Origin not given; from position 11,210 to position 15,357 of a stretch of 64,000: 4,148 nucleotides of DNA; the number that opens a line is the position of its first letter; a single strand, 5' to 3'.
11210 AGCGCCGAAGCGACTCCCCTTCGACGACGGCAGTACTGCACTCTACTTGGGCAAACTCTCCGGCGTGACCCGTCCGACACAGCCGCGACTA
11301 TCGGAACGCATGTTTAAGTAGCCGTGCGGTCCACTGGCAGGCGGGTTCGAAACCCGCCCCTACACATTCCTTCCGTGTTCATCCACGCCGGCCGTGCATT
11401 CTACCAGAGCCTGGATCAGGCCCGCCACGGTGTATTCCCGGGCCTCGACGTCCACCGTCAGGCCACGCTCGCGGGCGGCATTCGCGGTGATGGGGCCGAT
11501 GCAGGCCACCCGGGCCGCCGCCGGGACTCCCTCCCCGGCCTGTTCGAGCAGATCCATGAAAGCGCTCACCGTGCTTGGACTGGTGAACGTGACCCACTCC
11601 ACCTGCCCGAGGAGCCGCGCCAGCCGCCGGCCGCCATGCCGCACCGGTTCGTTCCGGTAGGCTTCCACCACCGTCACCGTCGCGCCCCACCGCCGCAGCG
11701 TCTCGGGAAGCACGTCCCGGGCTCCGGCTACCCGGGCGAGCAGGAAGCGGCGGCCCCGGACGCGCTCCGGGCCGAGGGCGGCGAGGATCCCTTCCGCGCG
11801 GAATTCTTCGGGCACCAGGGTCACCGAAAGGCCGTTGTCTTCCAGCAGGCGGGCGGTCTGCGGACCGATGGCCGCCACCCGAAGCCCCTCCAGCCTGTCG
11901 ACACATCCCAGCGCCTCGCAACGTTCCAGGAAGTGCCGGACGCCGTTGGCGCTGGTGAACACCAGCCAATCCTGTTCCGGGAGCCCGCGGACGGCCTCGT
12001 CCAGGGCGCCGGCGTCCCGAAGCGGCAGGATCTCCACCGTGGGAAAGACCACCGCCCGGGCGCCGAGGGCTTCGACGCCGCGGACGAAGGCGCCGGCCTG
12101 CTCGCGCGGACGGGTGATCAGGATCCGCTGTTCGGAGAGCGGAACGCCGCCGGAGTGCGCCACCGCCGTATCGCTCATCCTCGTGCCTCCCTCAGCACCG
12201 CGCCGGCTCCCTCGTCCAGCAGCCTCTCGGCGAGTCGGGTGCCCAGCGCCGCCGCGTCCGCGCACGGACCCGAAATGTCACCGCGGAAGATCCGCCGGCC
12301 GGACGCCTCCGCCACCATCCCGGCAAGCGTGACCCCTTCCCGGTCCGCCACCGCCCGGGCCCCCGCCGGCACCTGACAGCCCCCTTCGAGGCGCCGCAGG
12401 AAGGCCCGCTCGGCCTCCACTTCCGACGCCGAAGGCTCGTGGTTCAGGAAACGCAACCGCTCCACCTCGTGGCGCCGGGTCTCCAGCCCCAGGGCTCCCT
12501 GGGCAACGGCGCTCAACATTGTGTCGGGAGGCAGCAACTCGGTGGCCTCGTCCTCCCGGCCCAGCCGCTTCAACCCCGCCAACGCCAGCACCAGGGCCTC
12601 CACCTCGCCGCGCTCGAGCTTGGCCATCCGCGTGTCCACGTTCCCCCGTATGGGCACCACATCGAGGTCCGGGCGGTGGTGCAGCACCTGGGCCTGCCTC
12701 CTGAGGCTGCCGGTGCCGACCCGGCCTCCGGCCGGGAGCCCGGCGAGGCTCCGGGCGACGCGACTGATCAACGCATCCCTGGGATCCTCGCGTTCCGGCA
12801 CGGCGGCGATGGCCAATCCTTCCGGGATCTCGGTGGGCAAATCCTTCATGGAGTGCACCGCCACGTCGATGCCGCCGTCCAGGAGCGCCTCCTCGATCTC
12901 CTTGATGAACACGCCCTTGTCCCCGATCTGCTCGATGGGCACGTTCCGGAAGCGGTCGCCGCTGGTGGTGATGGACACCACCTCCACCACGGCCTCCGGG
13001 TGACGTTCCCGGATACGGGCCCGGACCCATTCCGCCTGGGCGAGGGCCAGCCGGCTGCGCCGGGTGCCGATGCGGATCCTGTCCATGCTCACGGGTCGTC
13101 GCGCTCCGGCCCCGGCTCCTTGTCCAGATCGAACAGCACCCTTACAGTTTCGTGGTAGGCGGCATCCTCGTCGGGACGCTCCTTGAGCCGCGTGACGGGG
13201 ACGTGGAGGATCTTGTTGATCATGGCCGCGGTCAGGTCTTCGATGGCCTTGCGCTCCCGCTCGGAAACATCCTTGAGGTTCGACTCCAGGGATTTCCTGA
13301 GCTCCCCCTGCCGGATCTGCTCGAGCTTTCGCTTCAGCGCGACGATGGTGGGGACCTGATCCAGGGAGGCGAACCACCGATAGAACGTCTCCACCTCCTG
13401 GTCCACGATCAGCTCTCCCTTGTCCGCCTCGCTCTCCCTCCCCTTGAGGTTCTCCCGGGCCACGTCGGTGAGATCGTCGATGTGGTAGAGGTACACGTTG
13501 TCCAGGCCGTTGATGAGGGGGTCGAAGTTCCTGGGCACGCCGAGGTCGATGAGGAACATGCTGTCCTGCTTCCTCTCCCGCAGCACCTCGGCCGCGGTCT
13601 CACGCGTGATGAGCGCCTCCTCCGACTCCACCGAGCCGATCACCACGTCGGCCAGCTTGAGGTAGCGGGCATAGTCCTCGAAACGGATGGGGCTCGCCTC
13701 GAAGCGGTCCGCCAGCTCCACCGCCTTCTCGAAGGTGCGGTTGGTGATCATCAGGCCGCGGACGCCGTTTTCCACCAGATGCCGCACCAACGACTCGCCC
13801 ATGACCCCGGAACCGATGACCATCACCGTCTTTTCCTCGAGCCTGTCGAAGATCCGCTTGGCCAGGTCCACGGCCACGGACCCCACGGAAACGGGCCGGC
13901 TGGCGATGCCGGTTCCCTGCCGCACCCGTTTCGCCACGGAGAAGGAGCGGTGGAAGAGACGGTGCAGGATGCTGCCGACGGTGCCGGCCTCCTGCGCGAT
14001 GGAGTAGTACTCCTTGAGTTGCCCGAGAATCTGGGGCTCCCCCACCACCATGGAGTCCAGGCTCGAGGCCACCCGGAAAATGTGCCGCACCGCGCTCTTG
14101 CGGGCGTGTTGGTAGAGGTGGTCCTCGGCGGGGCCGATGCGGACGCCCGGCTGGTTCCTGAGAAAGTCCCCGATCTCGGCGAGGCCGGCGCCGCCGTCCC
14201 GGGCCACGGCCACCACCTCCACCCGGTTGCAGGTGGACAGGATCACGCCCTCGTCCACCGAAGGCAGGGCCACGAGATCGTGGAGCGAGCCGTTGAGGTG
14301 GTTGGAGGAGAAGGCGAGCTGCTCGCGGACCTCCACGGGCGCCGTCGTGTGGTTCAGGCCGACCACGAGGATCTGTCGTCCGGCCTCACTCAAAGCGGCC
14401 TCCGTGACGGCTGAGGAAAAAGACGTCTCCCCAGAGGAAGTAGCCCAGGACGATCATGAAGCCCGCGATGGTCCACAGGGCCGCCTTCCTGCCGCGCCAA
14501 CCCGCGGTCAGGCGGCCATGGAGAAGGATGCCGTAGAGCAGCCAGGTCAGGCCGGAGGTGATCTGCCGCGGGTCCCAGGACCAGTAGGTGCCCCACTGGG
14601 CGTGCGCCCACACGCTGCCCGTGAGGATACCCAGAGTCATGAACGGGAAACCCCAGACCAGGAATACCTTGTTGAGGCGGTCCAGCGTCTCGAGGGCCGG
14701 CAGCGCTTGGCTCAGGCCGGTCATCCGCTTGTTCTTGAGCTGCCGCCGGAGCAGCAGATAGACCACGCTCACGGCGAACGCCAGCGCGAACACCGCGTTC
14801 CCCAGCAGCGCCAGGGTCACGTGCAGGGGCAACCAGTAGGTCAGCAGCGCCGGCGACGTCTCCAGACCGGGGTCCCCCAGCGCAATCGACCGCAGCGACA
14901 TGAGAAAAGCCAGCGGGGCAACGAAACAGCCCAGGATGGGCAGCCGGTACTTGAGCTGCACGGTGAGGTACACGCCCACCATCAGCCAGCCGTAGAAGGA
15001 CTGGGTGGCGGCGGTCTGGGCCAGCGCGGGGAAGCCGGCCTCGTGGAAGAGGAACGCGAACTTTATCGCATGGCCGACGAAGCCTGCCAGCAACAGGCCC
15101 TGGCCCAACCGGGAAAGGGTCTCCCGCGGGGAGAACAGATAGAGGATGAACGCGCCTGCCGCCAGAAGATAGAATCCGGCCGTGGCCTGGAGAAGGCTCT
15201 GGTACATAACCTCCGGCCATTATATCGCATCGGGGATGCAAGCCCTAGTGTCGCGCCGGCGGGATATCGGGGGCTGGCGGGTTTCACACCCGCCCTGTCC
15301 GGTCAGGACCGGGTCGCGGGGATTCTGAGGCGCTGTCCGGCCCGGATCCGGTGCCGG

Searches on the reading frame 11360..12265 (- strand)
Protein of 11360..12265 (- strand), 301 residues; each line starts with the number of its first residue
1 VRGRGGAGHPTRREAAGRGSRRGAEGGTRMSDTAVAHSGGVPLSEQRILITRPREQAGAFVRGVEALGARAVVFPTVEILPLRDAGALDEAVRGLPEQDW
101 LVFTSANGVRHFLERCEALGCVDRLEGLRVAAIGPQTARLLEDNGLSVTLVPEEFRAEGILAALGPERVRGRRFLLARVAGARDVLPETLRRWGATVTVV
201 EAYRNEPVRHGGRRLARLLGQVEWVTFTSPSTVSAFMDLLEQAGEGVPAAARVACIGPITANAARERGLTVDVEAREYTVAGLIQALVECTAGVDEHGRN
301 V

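Call 3: search_protein_families(library=pfam, proteins=[window:11360-12265:-], max_evalue=0.01)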
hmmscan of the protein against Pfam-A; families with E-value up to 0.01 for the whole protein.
window:11360-12265:- (301 aa): 1 family
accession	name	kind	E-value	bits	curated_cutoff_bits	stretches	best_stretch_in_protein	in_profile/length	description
PF02602.20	HEM4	-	1.4e-60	204.8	27.5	1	60-285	3-231/231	Uroporphyrinogen-III synthase HemD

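Call 20: find_homologous_proteins(query=window:11360-12178:-, max_evalue=1e-20)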
Query window:11360-12178:- (272 aa): 2480 proteins with E <= 1e-20 among 8000 candidates; the best 120 are listed.
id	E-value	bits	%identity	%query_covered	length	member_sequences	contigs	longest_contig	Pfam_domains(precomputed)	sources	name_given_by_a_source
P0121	9.8e-160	548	94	100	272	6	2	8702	PF02602.21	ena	-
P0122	1.4e-144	498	88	99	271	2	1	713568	PF02602.21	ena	-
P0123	4.5e-138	477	83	99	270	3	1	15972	PF02602.21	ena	-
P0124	1.9e-129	449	81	97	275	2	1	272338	PF02602.21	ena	-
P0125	3.4e-127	442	81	95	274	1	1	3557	PF02602.21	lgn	-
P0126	2.3e-126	439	81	94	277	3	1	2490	PF02602.21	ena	-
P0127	3.1e-126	438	81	96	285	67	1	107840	PF02602.21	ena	-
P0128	3.6e-126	438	79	99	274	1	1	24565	PF02602.21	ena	-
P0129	1.6e-125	436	81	95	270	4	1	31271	PF02602.21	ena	-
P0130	2.9e-125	435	76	100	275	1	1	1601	PF02602.21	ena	-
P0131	7.5e-125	434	79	97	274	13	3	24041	PF02602.21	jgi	-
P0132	9.0e-125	434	81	94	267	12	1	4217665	PF02602.21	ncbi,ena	-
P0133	1.1e-124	433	81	94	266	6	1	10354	PF02602.21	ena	-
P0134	1.2e-123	430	80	96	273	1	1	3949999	PF02602.21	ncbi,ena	-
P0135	1.2e-123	430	81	94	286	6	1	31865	PF02602.21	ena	-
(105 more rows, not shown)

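Call 21: find_encoding_contigs(protein=P0121, flank=6000, max_places=4)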
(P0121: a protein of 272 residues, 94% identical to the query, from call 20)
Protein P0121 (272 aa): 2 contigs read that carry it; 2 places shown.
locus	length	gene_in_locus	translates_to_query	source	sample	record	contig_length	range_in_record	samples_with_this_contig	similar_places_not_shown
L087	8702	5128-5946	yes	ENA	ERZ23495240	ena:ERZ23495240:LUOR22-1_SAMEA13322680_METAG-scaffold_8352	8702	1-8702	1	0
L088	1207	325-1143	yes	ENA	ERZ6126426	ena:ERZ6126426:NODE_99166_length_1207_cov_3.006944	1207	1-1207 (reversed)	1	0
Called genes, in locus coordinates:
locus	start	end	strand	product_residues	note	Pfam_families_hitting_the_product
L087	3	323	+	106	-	?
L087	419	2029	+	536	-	PF01464:SLT, PF23446:LysM1_NFP_LYK (faint), PF01476:LysM, PF23473:LysM3_LYK4_5 (faint), PF01476:LysM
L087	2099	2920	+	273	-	PF01578:Cytochrom_C_asm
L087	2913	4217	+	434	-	PF05201:GlutR_N, PF01488:Shikimate_DH, PF03446:NAD_binding_2 (weak), PF03807:F420_oxidored (weak), PF00745:GlutR_dimer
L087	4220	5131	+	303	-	PF01379:Porphobil_deam, PF03900:Porphobil_deamC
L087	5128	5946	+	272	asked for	PF02602:HEM4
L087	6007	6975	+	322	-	PF00490:ALAD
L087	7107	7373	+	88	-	PF03683:UPF0175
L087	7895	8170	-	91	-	-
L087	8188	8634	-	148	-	PF01322:Cytochrom_C_2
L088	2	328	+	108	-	?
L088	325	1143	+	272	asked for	PF02602:HEM4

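Call 22: find_encoding_contigs(protein=P0122, flank=6000, max_places=3)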
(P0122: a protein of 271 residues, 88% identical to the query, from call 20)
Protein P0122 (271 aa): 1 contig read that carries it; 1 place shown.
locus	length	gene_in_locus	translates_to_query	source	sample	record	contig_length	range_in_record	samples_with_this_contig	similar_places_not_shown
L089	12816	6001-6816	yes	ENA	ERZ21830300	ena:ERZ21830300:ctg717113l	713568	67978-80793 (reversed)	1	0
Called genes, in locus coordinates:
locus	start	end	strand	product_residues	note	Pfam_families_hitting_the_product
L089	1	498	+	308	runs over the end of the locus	PF14238:DUF4340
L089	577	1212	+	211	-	-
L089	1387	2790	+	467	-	PF01464:SLT, PF01476:LysM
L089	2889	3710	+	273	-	PF01578:Cytochrom_C_asm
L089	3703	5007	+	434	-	PF05201:GlutR_N, PF01488:Shikimate_DH, PF03446:NAD_binding_2 (weak), PF03807:F420_oxidored (weak), PF00745:GlutR_dimer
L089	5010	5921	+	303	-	PF01379:Porphobil_deam, PF03900:Porphobil_deamC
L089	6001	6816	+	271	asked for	PF02602:HEM4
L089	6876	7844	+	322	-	PF00490:ALAD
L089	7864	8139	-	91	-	-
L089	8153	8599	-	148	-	PF01322:Cytochrom_C_2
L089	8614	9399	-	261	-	PF09754:PAC2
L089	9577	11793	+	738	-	PF03104:DNA_pol_B_exo1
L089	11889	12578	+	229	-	PF06181:Urate_ox_N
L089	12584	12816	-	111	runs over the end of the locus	PF13442:Cytochrome_CBB3 (faint)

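Call 23: find_encoding_contigs(protein=P0132, flank=6000, max_places=3)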
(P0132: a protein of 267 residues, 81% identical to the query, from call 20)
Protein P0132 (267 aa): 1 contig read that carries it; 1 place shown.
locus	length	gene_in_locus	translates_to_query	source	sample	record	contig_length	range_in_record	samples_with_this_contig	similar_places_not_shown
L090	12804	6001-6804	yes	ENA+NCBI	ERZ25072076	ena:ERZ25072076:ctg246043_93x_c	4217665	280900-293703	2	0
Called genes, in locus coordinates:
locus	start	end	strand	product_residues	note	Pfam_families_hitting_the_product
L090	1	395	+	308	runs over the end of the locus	PF14238:DUF4340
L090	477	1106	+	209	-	-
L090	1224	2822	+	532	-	PF01464:SLT, PF23446:LysM1_NFP_LYK (faint), PF01476:LysM, PF23473:LysM3_LYK4_5 (faint), PF01476:LysM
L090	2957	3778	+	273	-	PF01578:Cytochrom_C_asm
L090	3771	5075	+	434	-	PF05201:GlutR_N, PF01488:Shikimate_DH, PF03446:NAD_binding_2 (weak), PF03807:F420_oxidored (weak), PF00745:GlutR_dimer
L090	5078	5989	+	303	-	PF01379:Porphobil_deam, PF03900:Porphobil_deamC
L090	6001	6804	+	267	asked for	PF02602:HEM4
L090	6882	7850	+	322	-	PF00490:ALAD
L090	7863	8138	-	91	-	-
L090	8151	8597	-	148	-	PF01322:Cytochrom_C_2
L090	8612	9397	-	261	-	PF09754:PAC2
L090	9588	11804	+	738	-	PF03104:DNA_pol_B_exo1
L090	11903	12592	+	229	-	PF06181:Urate_ox_N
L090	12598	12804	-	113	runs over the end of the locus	PF13442:Cytochrome_CBB3 (weak)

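Call 85: search_protein_families(library=pfam, proteins=[L087:7354-7530:+, L087:7527-7841:+, L087:7107-7373:+], max_evalue=0.01)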
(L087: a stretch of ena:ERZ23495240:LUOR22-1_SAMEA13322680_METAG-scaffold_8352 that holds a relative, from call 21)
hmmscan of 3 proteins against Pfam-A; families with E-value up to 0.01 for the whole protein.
L087:7354-7530:+ (58 aa): 1 family
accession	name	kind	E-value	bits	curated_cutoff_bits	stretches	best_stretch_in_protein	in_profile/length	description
PF20698.3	PIN-TPR-GreABC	-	0.0081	16.9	27.8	1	8-45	4-40/138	PIN domain associated with the TPR-GreAB-C-PIN system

L087:7527-7841:+ (104 aa): 1 family
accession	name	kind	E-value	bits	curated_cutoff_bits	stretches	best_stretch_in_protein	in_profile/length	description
PF11848.13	DUF3368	-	1.1e-14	54.4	27.3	1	55-100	1-46/46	Domain of unknown function (DUF3368)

L087:7107-7373:+ (88 aa): 1 family
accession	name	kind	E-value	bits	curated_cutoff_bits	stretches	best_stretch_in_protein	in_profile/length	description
PF03683.19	UPF0175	-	7.1e-20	70.9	27.9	1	11-82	3-74/75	Uncharacterised protein family (UPF0175)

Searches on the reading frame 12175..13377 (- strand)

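Call 3: search_protein_families(library=pfam, proteins=[window:12175-13377:-], max_evalue=0.01)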
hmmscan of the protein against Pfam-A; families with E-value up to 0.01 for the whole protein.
window:12175-13377:- (400 aa): 2 families
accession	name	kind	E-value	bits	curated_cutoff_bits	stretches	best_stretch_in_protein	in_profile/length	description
PF01379.25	Porphobil_deam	-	2.2e-82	276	22.1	1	101-304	1-202/207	Porphobilinogen deaminase, dipyromethane cofactor binding domain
PF03900.20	Porphobil_deamC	-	6.1e-18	65.4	26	1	319-387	3-73/74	Porphobilinogen deaminase, C-terminal domain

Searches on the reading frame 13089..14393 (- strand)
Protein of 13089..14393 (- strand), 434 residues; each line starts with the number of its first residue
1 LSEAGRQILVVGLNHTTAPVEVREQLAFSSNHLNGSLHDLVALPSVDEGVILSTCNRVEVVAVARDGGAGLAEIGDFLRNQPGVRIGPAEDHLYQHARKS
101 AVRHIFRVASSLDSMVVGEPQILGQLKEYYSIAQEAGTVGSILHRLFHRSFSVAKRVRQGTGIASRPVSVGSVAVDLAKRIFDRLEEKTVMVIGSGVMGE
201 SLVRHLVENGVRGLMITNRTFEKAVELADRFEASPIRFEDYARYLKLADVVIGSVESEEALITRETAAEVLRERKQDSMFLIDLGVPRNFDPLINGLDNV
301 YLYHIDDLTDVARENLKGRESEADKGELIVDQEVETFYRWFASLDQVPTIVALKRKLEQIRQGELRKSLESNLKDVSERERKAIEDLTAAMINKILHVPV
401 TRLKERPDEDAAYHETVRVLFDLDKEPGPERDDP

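Call 3: search_protein_families(library=pfam, proteins=[window:13089-14393:-], max_evalue=0.01)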
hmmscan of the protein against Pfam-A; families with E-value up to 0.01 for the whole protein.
window:13089-14393:- (434 aa): 7 families
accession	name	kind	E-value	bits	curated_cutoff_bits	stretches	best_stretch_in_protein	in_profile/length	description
PF05201.20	GlutR_N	-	1.9e-51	174.2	27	1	11-161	1-151/151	Glutamyl-tRNAGlu reductase, N-terminal domain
PF01488.26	Shikimate_DH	-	3.5e-39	134.5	24.3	1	176-311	1-138/138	Shikimate / quinate 5-dehydrogenase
PF00745.25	GlutR_dimer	-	4.5e-24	85.1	22.9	1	327-423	3-99/99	Glutamyl-tRNAGlu reductase, dimerisation domain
PF03807.23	F420_oxidored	-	1.2e-07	32.6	21.6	1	190-260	2-72/94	NADP oxidoreductase coenzyme F420-dependent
PF03446.21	NAD_binding_2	-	3.5e-06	27.5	21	1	190-275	2-84/161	NAD binding domain of 6-phosphogluconate dehydrogenase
PF13241.12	NAD_binding_7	-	9.5e-05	23.4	22.1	1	182-259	2-73/104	Putative NAD(P)-binding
PF02826.25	2-Hacid_dh_C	-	0.0095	15.8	25.1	0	180-258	29-102/178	D-isomer specific 2-hydroxyacid dehydrogenase, NAD binding domain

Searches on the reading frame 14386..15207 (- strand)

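Call 3: search_protein_families(library=pfam, proteins=[window:14386-15207:-], max_evalue=0.01)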
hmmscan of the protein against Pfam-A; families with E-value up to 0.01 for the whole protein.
window:14386-15207:- (273 aa): 1 family
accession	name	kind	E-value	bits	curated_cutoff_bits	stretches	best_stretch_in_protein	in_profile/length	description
PF01578.25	Cytochrom_C_asm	-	8.3e-42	143.7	29.9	1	69-257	8-202/212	Cytochrome C assembly protein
